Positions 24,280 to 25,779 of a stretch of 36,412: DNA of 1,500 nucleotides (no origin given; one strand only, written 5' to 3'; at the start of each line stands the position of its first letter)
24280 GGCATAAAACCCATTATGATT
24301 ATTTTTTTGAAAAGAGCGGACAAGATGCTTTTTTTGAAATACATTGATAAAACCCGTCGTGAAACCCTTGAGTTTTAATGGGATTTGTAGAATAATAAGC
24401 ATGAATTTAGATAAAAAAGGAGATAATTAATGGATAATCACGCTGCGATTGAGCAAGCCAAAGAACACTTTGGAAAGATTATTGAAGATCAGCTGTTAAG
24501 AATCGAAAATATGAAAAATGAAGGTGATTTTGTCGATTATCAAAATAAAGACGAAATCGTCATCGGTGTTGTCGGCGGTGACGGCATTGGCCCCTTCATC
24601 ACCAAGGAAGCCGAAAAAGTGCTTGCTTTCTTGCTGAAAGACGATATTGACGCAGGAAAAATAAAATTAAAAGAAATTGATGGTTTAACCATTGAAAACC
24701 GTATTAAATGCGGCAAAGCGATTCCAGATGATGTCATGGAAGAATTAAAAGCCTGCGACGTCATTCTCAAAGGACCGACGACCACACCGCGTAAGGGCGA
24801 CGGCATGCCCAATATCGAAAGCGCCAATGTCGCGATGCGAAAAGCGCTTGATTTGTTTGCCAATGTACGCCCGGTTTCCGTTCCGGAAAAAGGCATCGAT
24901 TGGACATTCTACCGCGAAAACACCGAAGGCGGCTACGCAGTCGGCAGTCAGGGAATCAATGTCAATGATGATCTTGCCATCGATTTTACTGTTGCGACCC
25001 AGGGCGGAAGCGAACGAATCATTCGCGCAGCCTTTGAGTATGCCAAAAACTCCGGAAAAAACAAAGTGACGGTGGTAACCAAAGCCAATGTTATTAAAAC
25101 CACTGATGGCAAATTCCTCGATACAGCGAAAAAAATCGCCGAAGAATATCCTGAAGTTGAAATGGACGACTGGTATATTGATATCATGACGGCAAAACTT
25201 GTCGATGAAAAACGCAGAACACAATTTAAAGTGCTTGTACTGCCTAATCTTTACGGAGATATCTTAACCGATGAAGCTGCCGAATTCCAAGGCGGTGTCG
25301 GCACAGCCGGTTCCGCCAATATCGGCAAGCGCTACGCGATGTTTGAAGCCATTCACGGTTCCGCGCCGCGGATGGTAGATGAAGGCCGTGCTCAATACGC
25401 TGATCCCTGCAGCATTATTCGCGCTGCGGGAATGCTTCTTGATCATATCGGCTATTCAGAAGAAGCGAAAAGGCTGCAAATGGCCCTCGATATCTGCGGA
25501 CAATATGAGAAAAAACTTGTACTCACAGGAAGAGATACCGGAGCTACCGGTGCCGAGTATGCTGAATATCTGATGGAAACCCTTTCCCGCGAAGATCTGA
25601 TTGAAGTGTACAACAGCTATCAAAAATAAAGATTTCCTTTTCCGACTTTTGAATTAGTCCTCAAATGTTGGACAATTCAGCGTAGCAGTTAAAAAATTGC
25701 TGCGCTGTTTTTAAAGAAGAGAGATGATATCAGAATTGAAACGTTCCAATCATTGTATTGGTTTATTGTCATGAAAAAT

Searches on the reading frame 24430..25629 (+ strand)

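Call 34: search_protein_families(library=pfam, proteins=[window:24430-25629:+])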
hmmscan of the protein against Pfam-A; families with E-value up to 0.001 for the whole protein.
window:24430-25629:+ (399 aa): 1 family
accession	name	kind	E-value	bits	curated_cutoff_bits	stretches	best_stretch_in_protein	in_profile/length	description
PF00180.25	Iso_dh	-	2.1e-67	228.3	27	1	45-354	2-320/348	Isocitrate/isopropylmalate dehydrogenase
